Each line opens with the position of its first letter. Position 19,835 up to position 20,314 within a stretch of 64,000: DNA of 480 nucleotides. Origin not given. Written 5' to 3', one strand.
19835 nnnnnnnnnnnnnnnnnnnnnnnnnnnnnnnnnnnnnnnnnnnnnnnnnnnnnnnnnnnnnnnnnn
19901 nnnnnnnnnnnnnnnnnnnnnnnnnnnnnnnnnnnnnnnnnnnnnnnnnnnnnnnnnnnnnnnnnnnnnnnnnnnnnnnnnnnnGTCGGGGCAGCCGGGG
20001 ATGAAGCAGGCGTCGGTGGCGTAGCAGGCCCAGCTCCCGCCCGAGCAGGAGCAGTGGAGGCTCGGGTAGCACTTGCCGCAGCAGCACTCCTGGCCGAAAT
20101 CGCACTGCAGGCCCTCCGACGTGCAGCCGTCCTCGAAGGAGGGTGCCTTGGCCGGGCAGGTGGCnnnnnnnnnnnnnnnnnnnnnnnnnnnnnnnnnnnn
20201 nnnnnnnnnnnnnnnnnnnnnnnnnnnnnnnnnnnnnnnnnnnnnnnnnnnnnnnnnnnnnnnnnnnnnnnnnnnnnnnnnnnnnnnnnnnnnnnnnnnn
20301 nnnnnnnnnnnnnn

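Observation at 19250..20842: Lipoprotein built from three roughly 60-aa modules with 12 cysteines each, including a CCC triplet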

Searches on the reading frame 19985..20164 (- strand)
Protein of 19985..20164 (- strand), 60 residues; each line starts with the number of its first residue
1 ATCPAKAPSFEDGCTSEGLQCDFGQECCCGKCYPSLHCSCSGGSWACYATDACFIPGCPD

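Call 17: search_solved_structures(query=A1, max_evalue=10, show_alignments=3)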
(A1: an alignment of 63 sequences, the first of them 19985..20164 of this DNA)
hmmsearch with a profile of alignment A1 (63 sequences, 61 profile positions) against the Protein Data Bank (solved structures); distinct sequences matched with E-value up to 10: 4.
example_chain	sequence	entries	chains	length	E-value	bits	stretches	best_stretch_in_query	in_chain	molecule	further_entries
7l2m_E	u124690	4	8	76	0.14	15.5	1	4-42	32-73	Tau-theraphotoxin-Hs1a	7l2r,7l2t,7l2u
5irx_E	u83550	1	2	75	0.16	15.4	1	4-42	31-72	Tau-theraphotoxin-Hs1a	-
6cuc_A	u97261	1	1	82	0.2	15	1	10-42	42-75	Tau-theraphotoxin-Hs1a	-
2naj_A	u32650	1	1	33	0.3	14.5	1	14-42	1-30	Tau-theraphotoxin-Hs1a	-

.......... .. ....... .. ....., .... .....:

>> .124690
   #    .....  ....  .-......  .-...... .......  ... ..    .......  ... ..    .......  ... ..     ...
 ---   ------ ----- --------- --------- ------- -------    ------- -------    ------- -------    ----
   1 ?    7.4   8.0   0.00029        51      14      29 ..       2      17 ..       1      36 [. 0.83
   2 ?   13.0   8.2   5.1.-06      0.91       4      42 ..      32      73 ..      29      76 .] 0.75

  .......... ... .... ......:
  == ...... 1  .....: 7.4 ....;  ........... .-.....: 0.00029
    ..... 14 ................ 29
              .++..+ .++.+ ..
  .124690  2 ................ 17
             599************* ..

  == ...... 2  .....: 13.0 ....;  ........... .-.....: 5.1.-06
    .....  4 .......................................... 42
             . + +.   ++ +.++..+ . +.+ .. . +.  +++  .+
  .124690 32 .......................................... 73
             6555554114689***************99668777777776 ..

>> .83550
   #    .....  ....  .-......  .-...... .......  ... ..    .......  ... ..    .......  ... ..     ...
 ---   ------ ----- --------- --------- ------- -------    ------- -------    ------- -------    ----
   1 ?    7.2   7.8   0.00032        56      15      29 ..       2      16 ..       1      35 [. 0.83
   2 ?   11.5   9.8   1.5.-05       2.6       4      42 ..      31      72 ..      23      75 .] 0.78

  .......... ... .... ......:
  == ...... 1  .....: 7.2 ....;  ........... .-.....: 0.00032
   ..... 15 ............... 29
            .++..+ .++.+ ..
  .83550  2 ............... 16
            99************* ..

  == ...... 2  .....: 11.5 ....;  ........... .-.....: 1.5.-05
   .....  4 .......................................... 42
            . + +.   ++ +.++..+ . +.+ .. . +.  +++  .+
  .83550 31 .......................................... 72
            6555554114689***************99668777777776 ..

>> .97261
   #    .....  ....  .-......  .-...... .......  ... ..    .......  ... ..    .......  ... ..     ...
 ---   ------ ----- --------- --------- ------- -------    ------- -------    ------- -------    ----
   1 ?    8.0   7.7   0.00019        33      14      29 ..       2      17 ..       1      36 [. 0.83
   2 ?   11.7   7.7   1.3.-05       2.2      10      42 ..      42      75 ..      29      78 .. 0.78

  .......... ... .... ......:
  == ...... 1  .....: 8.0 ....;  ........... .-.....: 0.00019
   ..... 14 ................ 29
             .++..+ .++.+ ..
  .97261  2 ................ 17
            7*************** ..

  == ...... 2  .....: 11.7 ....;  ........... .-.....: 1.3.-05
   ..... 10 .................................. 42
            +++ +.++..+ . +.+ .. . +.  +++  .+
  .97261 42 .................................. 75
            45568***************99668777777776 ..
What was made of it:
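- On Knottin / inhibitor cystine knot: The only hit is DkTx at E=0.14 (call 17).
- Closest known: Inhibitor cystine knot. Same: It gave the only PDB profile hit (call 17).
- Tried and rejected: The only hit was the non-significant DkTx match (call 17).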

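Call 21: predict_structure(alignment_id=A1)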
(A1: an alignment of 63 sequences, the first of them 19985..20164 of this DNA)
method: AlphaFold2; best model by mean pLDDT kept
length: 60 residues; sequences in the alignment: 63
mean_pLDDT: 89.7   pTM: 0.72
mean pLDDT of the five models: 89.7, 89.4, 88.5, 88.2, 88.1
residues with pLDDT >= 90: 41; 70-90: 16; 50-70: 3; < 50: 0
segments of 3 or more residues with pLDDT < 50: none
pLDDT, mean of each block of 10 residues (from residue 1): 89 93 92 94 94 75
secondary structure, 60 per line:
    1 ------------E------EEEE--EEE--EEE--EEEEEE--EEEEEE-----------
elements in order: E20-23 E26-28 E31-33 E36-41 E44-49
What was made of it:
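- Confident all-beta model: pLDDT 89.7, pTM 0.72 (call 21). The predicted hairpins 26-28/31-33 and 36-41/44-49 place C4/C7 and C8/C10 directly across strands (call 21). The two best-supported pairs sit across predicted beta-hairpins (call 21).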

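Call 24: fold_search(model_id=the predicted structure, library=pdb)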
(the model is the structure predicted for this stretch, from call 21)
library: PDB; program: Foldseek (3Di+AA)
matches with E <= 10: 42; with E <= 0.001: 0
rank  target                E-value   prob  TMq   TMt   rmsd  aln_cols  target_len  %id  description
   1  3bk3_C                1.2e+00  0.38  0.49  0.45   5.9        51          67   16  Crystal structure of the complex of BMP-2 and the first Von Willebrand domain type C of Crossveinless-2 (released 2008-05-27)
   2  6jri_G                2.5e+00  0.09  0.35  0.20   6.2        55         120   16  Crystal structure of Nanobody (released 2020-05-06)
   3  6jri_D                2.8e+00  0.09  0.36  0.20   6.1        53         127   15  Crystal structure of Nanobody (released 2020-05-06)
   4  4w81                  3.8e+00  0.09  0.40  0.21   6.6        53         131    9  Periplasmically Produced Monomeric Single Domain Antibody (sdAb) C22A/C99V variant against Staphylococcal enterotoxin B  (released 2014-11-05)
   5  7m22_C                4.1e+00  0.04  0.24  0.15   8.8        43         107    9  Cryo-EM structure of the HCMV pentamer bound by human neuropilin 2 (released 2021-08-11)
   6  5nb8_A                4.4e+00  0.02  0.18  0.16  10.5        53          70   24  Structure of vWC domain from CCN3 (released 2017-06-14)
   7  6jri_F                4.6e+00  0.07  0.35  0.20   6.0        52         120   15  Crystal structure of Nanobody (released 2020-05-06)
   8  6jri_A                5.3e+00  0.06  0.35  0.20   6.1        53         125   17  Crystal structure of Nanobody (released 2020-05-06)
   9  8dmh_F                5.3e+00  0.06  0.33  0.19   6.4        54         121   17  Lymphocytic choriomeningitis virus glycoprotein in complex with neutralizing antibody M28 (released 2023-04-12)
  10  7z1e_FFF              5.6e+00  0.08  0.39  0.21   6.2        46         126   15  Nanobody H11-H4 Q98R H100E bound to RBD (released 2022-03-23)
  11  9ho4_C                5.6e+00  0.07  0.34  0.18   5.8        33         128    9  Crystal Structure of the Human Frataxin protein in complex with a tailored Camelid Nanobody 6B1 (released 2025-12-24)
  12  8e2n_A                6.0e+00  0.08  0.38  0.21   3.4        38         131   10  Crystal Structure of Nanobody VHH113 Specific for PA14 Cif (released 2023-10-04)
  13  9oz8_C                6.4e+00  0.08  0.44  0.04   8.8        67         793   19  Cryo-EM structure of chicken NEL dimer bound with one human NICOL. (released 2026-02-25)
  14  2bjr_B                6.4e+00  0.05  0.25  0.05   8.0        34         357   18  Crystal structure of the nematode sperm cell motility protein MFP2B (released 2005-03-16)
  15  4pir_G                6.4e+00  0.04  0.33  0.18   7.0        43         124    9  X-ray structure of the mouse serotonin 5-HT3 receptor (released 2014-08-06)
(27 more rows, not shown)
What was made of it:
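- On VWC (von Willebrand type C / chordin-like): The best Foldseek row is 3bk3_C with E 1.2, probability 0.38 and TMq 0.49 (call 24).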

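Call 26: find_related_loci(query=A1, collection=genome_contigs, flank=6000)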
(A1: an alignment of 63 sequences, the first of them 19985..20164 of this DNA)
Query A1 (60 aa) in genome_contigs; peptide patterns used: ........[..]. (x = any residue, [..] = any of these).
128 stretches matched a pattern; 62 encode a relative of the query (tblastn E <= 1e-3); 62 distinct loci.
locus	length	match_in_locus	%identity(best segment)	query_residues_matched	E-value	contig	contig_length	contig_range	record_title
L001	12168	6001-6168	82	3-58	7e-28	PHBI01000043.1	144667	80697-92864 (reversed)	MAG: Deltaproteobacteria bacterium HGW-Deltaproteobacteria-14 08E140C01_z5_2013_Ig3399_v2_scaffold_871, whole genome sho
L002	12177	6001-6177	72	1-60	2e-23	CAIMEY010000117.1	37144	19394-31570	MAG: uncultured Myxococcales bacterium isolate Umea_bin-05835 genome assembly, contig: bin-05835:117/123, whole genome s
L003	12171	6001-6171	68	3-59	2e-23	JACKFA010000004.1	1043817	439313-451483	MAG: Deltaproteobacteria bacterium isolate HK-STAS-MYXO-48 HK-STAS-MYXO-48_4, whole genome shotgun sequence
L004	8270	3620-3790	66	3-60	3e-22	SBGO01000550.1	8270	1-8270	MAG: Deltaproteobacteria bacterium isolate M1802 scaffold_1420_1, whole genome shotgun sequence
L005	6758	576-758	64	1-60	7e-21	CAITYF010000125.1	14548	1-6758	MAG: uncultured Myxococcales bacterium isolate Ja1_bin-0143 genome assembly, contig: bin-0143:125/272, whole genome shot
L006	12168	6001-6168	64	1-56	2e-20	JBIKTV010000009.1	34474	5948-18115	MAG: Myxococcota bacterium isolate ME2015-07-30_3300044647_group6_bin219 Rohwer_bin1498_scaffold_469_c1, whole genome sh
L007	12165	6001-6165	66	1-56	1e-19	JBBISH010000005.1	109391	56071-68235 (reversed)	MAG: Myxococcales bacterium isolate STS170223_bin_369 NODE_119_length_109391_cov_2.19339, whole genome shotgun sequence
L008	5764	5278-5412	76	14-58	2e-19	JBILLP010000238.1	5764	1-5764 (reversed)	MAG: Bradymonadia bacterium isolate ME2017-08-05_3300034118_group7_bin73 Rohwer_bin1472_scaffold_14360_c1, whole genome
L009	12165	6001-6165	66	1-56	2e-19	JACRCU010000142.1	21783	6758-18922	MAG: Deltaproteobacteria bacterium isolate NC_groundwater_1654_Pr3_B-0.1um_9_b SR-2_scaffold_141_981666, whole genome sh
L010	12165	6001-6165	61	1-56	3e-19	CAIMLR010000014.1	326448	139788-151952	MAG: uncultured Myxococcales bacterium isolate A14_bin-1730 genome assembly, contig: bin-1730:14/50, whole genome shotgu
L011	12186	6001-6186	61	1-60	3e-19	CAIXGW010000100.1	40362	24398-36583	MAG: uncultured Myxococcales bacterium isolate ErkenSummer_bin-0937 genome assembly, contig: bin-0937:100/404, whole gen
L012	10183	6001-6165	61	1-56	4e-19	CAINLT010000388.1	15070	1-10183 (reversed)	MAG: uncultured Myxococcales bacterium isolate MJ-time_bin-8340 genome assembly, contig: bin-8340:388/549, whole genome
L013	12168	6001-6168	62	3-60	3e-19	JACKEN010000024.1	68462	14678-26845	MAG: Deltaproteobacteria bacterium isolate HK-STAS-MYXO-34 HK-STAS-MYXO-34_24, whole genome shotgun sequence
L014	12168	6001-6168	64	3-60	9e-19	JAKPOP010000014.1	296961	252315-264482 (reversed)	MAG: Deltaproteobacteria bacterium isolate JPNA_maxbin.075 k141_1645306, whole genome shotgun sequence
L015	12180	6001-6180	57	1-60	1e-18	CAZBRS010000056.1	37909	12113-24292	MAG TPA_asm: uncultured Myxococcales bacterium isolate SRP272421_co2_345 genome assembly, contig: NODE_2147_length_37909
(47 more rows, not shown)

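Call 31: search_protein_representatives(alignment_id=A1)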
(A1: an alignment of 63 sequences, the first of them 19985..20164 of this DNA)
Query: 63 sequences, 61 profile positions. Proteins with E-value up to 0.001 (for the whole library): 570; up to 1e-10: 252; up to 1e-30: 22. The best 150 are listed.
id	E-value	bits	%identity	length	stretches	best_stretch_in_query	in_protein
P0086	6.6e-68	240.8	-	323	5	2-59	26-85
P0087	3.1e-58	209.9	-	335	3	2-61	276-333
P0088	1.0e-48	179.4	-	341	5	3-58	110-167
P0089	1.7e-46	172.3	-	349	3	2-61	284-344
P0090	3.9e-44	164.7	-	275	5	3-60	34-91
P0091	2.8e-43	162.0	-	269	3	3-59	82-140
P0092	8.5e-42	157.2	-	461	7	2-60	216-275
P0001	3.0e-40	152.3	-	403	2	3-61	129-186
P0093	8.8e-40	150.8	-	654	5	2-60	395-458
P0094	3.4e-37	142.5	-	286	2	2-61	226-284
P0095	3.9e-37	142.3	-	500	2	2-61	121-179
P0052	7.6e-37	141.4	-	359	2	3-61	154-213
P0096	8.7e-37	141.2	-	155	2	2-59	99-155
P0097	1.3e-36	140.6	-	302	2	2-60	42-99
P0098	7.5e-36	138.2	-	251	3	3-60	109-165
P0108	1.2e-29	118.3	-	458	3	3-60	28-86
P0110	2.7e-29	117.2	-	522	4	3-60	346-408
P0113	5.2e-28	113.1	-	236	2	3-60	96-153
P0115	3.4e-27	110.5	-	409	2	2-60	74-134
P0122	6.6e-25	103.1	-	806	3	18-61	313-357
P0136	4.6e-18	81.2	-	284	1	3-60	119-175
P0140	2.5e-17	78.9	-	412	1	2-60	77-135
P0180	2.2e-14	69.5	-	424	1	2-60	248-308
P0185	2.5e-14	69.3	-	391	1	2-60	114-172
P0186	2.7e-14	69.2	-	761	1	2-59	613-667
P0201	9.2e-14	67.4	-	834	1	3-60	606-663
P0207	1.7e-13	66.6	-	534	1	3-60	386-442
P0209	1.9e-13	66.4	-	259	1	3-60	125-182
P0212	2.1e-13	66.3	-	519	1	2-61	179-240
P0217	2.8e-13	65.9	-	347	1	2-56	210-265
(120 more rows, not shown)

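Call 40: search_protein_families(library=pfam, alignment_id=A3, max_evalue=0.001)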
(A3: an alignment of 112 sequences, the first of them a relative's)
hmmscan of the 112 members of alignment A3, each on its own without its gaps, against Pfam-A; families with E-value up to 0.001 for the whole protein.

A. member 1, P0086 (323 aa): 0 families

B. families by the number of members that match (of 112 scanned): 25 families
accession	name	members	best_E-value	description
PF00050.26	Kazal_1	2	2.5e-18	Kazal-type serine protease inhibitor domain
PF04706.18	Dickkopf_N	2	1.2e-06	Dickkopf N-terminal cysteine-rich region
PF05375.19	Pacifastin_I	2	1.7e-06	Pacifastin inhibitor (LCMII)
PF23416.1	DUF7107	2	0.00044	Domain of unknown function (DUF7107)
PF11617.13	Cu-binding_MopE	1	4.5e-18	Putative metal-binding motif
PF01674.24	Lipase_2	1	2e-11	Lipase (class 2)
PF00280.23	potato_inhibit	1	2.7e-10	Potato inhibitor I family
PF07648.20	Kazal_2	1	2.1e-08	Kazal-type serine protease inhibitor domain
PF02089.21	Palm_thioest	1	8.1e-08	Palmitoyl protein thioesterase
PF13403.11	Hint_2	1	1e-07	Hint domain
PF00561.26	Abhydrolase_1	1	1.8e-07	alpha/beta hydrolase fold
PF00040.24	fn2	1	3.4e-07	Fibronectin type II domain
PF06028.17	DUF915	1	5.3e-06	Alpha/beta hydrolase of unknown function (DUF915)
PF14295.12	PAN_4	1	1.5e-05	PAN domain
PF14890.11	Intein_splicing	1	2.8e-05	Intein splicing domain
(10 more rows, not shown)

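Call 43: list_cluster_members(proteins=[P0086, P0088, P0093, P0108, P0110, P0186, P0201, P0207, P0212, P0217])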
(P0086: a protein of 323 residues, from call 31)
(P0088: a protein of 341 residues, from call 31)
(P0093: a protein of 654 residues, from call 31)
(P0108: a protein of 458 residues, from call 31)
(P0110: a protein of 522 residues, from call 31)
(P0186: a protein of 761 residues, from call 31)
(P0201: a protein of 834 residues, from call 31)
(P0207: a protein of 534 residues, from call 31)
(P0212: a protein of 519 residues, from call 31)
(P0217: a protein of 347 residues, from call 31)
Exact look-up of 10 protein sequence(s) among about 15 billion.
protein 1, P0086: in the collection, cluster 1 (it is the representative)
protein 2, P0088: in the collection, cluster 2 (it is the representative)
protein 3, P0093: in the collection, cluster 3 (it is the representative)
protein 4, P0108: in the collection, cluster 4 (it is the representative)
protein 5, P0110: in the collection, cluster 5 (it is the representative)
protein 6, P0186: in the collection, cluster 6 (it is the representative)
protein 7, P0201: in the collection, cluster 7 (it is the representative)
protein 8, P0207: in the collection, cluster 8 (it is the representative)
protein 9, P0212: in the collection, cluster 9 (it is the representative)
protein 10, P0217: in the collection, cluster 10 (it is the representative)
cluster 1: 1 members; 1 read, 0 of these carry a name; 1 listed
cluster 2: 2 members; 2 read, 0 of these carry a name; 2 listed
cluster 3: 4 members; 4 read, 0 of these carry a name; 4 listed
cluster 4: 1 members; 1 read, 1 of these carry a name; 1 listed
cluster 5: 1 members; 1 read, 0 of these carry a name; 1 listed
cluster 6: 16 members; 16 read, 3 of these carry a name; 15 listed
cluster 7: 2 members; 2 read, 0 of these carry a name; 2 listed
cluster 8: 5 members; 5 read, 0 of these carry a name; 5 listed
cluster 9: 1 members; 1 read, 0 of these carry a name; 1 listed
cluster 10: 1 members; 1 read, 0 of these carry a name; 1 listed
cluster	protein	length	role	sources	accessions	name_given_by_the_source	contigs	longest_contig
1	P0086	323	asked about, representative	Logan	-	-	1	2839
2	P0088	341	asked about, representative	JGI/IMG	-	-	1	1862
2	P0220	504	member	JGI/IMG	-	-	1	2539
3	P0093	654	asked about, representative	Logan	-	-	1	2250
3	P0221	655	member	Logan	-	-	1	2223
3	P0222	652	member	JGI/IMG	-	-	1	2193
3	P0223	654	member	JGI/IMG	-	-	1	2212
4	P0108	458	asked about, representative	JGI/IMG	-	hypothetical protein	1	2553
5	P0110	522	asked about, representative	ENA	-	-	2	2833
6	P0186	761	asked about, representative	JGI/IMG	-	-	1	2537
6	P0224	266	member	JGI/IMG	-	hypothetical protein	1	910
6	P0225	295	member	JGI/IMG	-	hypothetical protein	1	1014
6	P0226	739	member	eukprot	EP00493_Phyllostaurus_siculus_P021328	UN21654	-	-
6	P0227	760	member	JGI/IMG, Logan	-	-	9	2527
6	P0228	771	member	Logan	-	-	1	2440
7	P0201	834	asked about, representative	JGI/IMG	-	-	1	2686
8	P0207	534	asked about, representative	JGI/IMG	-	-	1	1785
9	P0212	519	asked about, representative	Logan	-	-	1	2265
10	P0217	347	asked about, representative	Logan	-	-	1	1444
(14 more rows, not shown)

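Call 48: search_protein_families(library=pfam, proteins=[P0115, P0136, P0180, P0185, P0209, P0113, P0140, P0122, P0092], max_evalue=0.01)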
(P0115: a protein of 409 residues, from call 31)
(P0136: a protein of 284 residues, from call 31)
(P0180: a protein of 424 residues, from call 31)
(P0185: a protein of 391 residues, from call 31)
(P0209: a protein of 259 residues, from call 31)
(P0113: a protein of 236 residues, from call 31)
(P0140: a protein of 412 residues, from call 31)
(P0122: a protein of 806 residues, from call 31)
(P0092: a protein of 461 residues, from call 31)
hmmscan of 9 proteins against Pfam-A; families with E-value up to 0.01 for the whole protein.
P0115 (409 aa): 0 families

P0136 (284 aa): 0 families

P0180 (424 aa): 0 families

P0185 (391 aa): 0 families

P0209 (259 aa): 1 family
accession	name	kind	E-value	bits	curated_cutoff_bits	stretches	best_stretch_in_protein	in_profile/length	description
PF05375.19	Pacifastin_I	-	7.5e-06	26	27.9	1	54-79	7-32/40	Pacifastin inhibitor (LCMII)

P0113 (236 aa): 2 families
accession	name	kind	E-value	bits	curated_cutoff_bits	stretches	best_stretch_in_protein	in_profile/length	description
PF05375.19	Pacifastin_I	-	1.7e-06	28.1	27.9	1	44-73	5-32/40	Pacifastin inhibitor (LCMII)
PF23334.1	VWC2L_2nd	-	0.00015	22.4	27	1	34-72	1-38/55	VWC2L-like domain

P0140 (412 aa): 0 families

P0122 (806 aa): 2 families
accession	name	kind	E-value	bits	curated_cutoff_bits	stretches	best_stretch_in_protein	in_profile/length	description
PF11617.13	Cu-binding_MopE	-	4.5e-18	65.6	27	2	425-455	1-30/30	Putative metal-binding motif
PF23416.1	DUF7107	-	0.00044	21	24.6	1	30-73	1-47/48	Domain of unknown function (DUF7107)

P0092 (461 aa): 1 family
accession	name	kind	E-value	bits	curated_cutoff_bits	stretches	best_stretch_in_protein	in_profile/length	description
PF00095.26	WAP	-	0.0083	16.8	20.8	1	155-185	4-33/41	WAP-type (Whey Acidic Protein) 'four-disulfide core'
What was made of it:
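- The Pfam Pacifastin_I hits lie outside the module (call 48). One distant relative also carries MopE-type putative copper-binding motifs (calls 40, 48).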

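Call 53: fold_search(model_id=the predicted structure, library=viral)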
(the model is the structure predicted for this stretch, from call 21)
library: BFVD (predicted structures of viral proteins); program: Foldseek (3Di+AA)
matches with E <= 10: 156; with E <= 0.001: 0
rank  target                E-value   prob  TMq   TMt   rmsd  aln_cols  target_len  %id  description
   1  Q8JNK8                1.9e+00  0.12  0.41  0.31  12.2        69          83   14  Uncharacterized protein [Gill-associated virus (isolate Giant tiger prawn/Australia)]
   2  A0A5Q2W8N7            1.9e+00  0.10  0.36  0.15   9.6        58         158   10  Uncharacterized protein [Arthrobacter phage Kuleana]
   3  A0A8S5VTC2            2.0e+00  0.18  0.41  0.28   4.9        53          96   13  (no name in the UniProt tables at hand)
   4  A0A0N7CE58            2.0e+00  0.15  0.36  0.23   3.3        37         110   19  (no name in the UniProt tables at hand)
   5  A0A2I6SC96            2.0e+00  0.05  0.28  0.19   9.6        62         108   14  WSSV403 [White spot syndrome virus]
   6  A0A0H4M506            2.2e+00  0.20  0.38  0.29   5.4        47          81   17  E2 glycoprotein (Fragment) [Classical swine fever virus]
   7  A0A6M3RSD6            2.5e+00  0.11  0.40  0.10  10.3        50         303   12  Uncharacterized protein [Schistocephalus solidus rhabdovirus]
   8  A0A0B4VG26            2.6e+00  0.16  0.33  0.04   3.1        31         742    6  VP91/95 [Tipula oleracea nudivirus]
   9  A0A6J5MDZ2            2.6e+00  0.13  0.33  0.19   3.8        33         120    6  VRR-NUC domain containing protein [uncultured Caudovirales phage]
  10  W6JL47                3.0e+00  0.10  0.33  0.24   4.9        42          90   19  Peritrophin-A domain containing protein [Alphaentomopoxvirus acuprea]
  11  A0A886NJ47            3.0e+00  0.09  0.27  0.15   4.0        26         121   27  (no name in the UniProt tables at hand)
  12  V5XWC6                3.2e+00  0.13  0.35  0.24   7.2        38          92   10  Uncharacterized protein [Staphylococcus phage S25-3]
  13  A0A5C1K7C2            3.4e+00  0.12  0.32  0.22   1.6        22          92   18  Uncharacterized protein [Pseudomonas phage vB_PaeM_PS119XW]
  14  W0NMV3                3.6e+00  0.23  0.37  0.18   1.8        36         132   14  Polyprotein (Fragment) [Bovine viral diarrhea virus]
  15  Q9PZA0                3.6e+00  0.13  0.31  0.02   5.9        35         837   11  Polyprotein (Fragment) [Bovine viral diarrhea virus]
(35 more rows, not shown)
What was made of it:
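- Weak Foldseek rows include CBM14 and peritrophin-A (calls 24, 53).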

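Call 72: find_related_loci(query=A1, collection=viral_contigs, flank=3000)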
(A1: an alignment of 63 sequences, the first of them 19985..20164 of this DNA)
Query A1 (60 aa) in viral_contigs; peptide patterns used: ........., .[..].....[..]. (x = any residue, [..] = any of these).
60 stretches matched a pattern, but none encodes a relative of the query by tblastn (E <= 1e-3).
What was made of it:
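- Tried and rejected: No relatives (call 72).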
